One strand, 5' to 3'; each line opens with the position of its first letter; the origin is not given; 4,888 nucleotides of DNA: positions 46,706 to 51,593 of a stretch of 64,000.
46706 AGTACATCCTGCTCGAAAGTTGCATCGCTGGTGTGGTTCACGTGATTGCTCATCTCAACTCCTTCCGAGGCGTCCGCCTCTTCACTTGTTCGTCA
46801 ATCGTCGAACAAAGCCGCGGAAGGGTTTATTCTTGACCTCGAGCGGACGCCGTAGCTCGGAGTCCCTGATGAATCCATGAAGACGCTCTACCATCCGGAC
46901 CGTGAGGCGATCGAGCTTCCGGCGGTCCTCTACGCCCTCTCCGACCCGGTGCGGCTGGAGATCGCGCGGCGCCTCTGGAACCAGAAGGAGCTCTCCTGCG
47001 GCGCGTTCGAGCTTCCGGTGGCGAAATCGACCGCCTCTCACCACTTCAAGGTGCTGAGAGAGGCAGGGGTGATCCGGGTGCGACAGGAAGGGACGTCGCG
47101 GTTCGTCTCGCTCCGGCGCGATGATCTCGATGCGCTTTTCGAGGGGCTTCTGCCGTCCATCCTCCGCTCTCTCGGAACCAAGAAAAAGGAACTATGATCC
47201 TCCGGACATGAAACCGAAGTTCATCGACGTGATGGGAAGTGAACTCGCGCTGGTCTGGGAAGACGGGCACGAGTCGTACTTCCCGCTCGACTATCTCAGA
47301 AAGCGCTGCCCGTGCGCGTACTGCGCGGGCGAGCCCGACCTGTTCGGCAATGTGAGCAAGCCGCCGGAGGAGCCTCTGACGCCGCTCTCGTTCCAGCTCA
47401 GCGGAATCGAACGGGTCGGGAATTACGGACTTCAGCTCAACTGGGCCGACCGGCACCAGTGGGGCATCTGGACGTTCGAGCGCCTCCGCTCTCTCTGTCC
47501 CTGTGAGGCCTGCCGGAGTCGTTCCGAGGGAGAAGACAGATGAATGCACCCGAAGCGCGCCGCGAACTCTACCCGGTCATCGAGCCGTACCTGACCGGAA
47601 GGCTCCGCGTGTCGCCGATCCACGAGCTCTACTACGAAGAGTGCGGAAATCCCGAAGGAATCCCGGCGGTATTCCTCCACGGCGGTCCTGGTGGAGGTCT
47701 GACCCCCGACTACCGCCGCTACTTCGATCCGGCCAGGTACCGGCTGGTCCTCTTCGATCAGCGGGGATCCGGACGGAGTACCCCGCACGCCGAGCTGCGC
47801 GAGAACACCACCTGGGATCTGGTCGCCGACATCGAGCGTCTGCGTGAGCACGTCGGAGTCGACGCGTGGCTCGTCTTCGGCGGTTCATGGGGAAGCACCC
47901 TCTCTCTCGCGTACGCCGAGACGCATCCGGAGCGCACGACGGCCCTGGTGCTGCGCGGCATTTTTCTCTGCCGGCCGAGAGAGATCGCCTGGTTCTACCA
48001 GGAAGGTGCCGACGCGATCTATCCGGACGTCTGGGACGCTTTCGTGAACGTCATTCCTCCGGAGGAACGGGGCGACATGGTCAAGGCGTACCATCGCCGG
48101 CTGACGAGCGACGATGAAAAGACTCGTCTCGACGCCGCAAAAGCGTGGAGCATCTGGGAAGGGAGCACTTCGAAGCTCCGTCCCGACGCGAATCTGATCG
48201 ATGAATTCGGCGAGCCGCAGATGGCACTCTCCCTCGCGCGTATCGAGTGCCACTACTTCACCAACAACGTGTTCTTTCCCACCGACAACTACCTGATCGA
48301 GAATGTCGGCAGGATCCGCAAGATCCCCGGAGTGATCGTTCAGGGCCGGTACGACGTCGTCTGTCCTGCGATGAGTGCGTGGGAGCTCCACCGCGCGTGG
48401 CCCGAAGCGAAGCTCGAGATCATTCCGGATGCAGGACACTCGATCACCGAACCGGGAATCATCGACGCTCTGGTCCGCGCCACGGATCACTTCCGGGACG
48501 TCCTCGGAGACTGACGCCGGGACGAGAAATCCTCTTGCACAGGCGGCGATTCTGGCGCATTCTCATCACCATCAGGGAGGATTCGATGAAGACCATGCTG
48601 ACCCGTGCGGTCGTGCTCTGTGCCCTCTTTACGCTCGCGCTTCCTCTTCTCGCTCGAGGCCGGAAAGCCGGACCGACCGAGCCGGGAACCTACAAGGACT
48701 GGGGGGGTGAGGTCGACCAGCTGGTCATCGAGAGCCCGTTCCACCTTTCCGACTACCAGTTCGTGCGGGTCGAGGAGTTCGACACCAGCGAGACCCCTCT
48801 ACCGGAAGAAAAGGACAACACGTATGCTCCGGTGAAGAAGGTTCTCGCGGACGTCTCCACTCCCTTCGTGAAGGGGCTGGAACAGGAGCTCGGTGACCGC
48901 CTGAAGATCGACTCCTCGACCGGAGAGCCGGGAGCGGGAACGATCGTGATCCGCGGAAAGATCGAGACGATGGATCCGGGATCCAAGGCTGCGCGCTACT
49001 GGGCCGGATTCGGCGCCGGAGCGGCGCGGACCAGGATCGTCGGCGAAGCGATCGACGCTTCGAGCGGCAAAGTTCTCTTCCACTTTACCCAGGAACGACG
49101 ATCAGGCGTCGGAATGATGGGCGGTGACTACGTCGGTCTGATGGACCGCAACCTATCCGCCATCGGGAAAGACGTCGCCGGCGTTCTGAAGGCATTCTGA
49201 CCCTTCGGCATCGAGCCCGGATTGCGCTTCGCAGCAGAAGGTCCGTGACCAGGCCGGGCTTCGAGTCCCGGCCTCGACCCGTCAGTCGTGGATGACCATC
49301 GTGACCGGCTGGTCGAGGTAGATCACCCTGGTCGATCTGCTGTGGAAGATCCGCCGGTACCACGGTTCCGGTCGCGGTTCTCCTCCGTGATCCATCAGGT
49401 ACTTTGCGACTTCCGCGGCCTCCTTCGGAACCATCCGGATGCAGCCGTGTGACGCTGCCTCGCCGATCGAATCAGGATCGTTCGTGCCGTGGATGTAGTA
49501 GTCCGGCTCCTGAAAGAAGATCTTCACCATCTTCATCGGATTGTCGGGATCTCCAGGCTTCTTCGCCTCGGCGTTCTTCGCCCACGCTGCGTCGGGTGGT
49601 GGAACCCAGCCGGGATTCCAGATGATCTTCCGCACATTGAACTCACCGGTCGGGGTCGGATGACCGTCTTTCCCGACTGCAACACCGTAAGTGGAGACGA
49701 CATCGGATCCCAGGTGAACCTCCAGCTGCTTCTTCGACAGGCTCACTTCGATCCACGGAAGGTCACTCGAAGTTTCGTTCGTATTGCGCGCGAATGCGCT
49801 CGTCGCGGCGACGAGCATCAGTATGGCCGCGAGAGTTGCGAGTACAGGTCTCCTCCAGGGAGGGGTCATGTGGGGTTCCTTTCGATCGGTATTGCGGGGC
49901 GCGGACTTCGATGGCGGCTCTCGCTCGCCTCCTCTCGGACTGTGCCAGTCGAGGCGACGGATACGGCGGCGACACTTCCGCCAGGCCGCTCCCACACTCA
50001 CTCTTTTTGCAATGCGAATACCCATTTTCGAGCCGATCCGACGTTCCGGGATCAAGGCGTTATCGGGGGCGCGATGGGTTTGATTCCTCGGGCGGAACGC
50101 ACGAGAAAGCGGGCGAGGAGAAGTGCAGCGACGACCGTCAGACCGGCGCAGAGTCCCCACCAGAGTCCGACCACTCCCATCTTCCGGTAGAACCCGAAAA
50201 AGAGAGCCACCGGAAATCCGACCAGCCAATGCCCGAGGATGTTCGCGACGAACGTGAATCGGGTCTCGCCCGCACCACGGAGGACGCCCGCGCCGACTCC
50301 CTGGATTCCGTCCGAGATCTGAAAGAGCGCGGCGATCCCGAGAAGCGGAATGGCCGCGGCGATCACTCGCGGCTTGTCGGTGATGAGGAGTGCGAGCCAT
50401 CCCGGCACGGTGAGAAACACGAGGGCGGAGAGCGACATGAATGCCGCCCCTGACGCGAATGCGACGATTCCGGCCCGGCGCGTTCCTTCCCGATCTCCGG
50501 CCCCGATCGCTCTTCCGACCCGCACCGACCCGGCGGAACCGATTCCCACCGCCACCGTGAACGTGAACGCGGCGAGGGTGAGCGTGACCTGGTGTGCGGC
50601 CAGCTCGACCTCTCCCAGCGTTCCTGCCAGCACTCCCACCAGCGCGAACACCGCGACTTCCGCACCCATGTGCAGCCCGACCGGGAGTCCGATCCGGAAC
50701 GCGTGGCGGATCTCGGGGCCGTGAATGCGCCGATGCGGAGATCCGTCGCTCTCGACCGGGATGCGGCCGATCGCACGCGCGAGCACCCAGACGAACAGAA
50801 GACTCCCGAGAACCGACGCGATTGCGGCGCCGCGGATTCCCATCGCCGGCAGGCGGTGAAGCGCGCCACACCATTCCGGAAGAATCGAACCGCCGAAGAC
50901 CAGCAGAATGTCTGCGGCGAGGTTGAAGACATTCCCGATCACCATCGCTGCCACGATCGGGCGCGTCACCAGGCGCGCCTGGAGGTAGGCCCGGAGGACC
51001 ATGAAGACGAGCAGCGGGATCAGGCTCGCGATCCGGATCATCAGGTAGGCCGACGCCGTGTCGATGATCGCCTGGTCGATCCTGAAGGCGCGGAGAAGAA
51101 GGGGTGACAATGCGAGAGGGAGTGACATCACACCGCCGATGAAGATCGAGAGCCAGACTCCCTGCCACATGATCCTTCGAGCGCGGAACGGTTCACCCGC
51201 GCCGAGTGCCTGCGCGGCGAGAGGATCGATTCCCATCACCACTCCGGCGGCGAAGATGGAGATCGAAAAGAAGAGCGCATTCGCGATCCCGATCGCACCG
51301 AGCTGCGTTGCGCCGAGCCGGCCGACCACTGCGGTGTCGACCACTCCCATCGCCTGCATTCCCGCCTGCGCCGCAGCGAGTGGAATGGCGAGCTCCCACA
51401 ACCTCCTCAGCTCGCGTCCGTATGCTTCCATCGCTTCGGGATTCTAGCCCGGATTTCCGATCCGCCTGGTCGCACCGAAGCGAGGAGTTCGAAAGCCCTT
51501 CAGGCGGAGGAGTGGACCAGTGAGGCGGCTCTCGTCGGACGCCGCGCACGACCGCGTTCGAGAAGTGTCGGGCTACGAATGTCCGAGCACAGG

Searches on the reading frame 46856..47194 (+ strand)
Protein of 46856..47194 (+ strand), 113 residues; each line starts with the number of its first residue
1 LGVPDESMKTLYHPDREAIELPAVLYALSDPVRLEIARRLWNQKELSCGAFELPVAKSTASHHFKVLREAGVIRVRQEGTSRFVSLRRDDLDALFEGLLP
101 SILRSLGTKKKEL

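Call 13: search_protein_families(library=ncbifam, proteins=[window:46856-47194:+], max_evalue=0.00001)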
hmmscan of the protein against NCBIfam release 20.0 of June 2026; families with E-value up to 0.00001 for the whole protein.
window:46856-47194:+ (113 aa): 4 families
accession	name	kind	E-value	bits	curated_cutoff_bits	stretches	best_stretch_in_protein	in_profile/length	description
NF033788.1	HTH_metalloreg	subfamily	3.7e-15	55.5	55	1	23-94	3-76/77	metalloregulator ArsR/SmtB family transcription factor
NF041413.1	ArsR_Rv2640c_fam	equivalog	4.5e-12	46.4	155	1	15-98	26-113/118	Rv2640c family ArsR-like transcriptional regulator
NF033789.1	repress_SdpR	subfamily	6e-08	32.5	100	1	26-86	3-64/79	autorepressor SdpR family transcription factor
NF040642.1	sulf_sens_BigR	equivalog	1.1e-07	31.9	155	1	16-98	5-88/95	sulfite-sensing transcriptional repressor BigR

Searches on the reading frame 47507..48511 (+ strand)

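Call 12: search_protein_families(library=ncbifam, proteins=[window:47507-48511:+], max_evalue=0.00001)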
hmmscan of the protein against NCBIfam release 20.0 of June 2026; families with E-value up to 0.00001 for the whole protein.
window:47507-48511:+ (335 aa): 14 families
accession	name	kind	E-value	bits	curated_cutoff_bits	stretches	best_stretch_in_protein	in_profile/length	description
TIGR01249.1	pro_imino_pep_1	equivalog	1.2e-136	454.8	259.75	1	26-329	2-306/307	prolyl aminopeptidase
TIGR01250.1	pro_imino_pep_2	subfamily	2.7e-16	60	167.65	1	40-150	13-127/288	proline iminopeptidase-family hydrolase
NF045948.1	ProImpepThrmp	equivalog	5.5e-13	49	500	1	40-149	13-125/291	proline iminopeptidase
TIGR02427.1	protocat_pcaD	equivalog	3.7e-11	42.9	255.85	1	76-149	38-109/251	3-oxoadipate enol-lactonase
NF045945.1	ProImpepLactob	equivalog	4e-11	42.9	400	1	42-149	16-128/293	proline iminopeptidase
NF051488.1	bifunc_PcaDC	exception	7.4e-11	41.8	390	1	77-149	38-108/375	bifunctional 3-oxoadipate enol-lactonase/4-carboxymuconolactone decarboxylase PcaDC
NF045632.1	hydroxlase_HsaD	equivalog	2.5e-10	39.8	400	1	38-151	21-136/290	4,5:9,10-diseco-3-hydroxy-5,9,17-trioxoandrosta-1(10),2-diene-4-oate hydrolase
TIGR03611.1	RutD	equivalog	9.1e-10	38.3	238.5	0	76-149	38-110/258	pyrimidine utilization protein D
NF050089.1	i_nPHAscl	equivalog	2.1e-08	33.6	300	0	76-149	43-114/288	intracellular short-chain-length polyhydroxyalkanoate depolymerase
NF051487.1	bifunc_PcaCD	exception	2e-07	30.5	430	0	78-213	199-340/413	bifunctional 4-carboxymuconolactone decarboxylase/3-oxoadipate enol-lactonase PcaCD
NF011457.0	PRK14875.1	equivalog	3.9e-06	26.1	307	0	39-149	120-228/372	acetoin dehydrogenase dihydrolipoyllysine-residue acetyltransferase subunit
NF053683.1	esterase_mleBRB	exception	5.1e-06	26.3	585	0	76-150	51-125/280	BRB family alpha/beta fold macrolide esterase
NF002938.0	PRK03592.1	equivalog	7.6e-06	25.5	241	0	39-164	20-140/298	haloalkane dehalogenase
TIGR03695.1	menH_SHCHC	equivalog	9.8e-06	25.2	208.55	0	54-151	5-103/252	2-succinyl-6-hydroxy-2,4-cyclohexadiene-1-carboxylate synthase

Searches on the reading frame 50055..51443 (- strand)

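Call 13: search_protein_families(library=ncbifam, proteins=[window:50055-51443:-], max_evalue=0.00001)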
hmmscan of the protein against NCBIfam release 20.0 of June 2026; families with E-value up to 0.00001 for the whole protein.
window:50055-51443:- (463 aa): 7 families
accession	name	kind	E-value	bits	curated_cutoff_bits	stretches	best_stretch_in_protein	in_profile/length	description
TIGR00797.1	matE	subfamily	1.9e-71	241.1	147.4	1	21-428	1-396/396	MATE family efflux transporter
NF001214.0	PRK00187.1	equivalog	7.2e-63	213.2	449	1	9-453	6-448/464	NorM family multidrug efflux MATE transporter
NF000263.1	MATE_multi_NorM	equivalog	3.3e-30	105.9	950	1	8-442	13-441/459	multidrug efflux MATE transporter NorM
NF041801.1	MATE_SolL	equivalog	1.6e-22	79.9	780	1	9-441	16-441/458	solanimycin export family MATE transporter SolL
NF052396.1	MATE_WgkD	equivalog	4.7e-19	68.7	510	1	17-446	7-423/428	tryglysin-associated MATE efflux transporter WgkD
NF007562.1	PRK10189.1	equivalog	2e-12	46.6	465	1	13-446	27-457/470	EmmdR/YeeO family multidrug/toxin efflux MATE transporter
NF007690.0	PRK10367.1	equivalog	2.6e-12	46.4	409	1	11-437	7-419/441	MATE family efflux transporter DinF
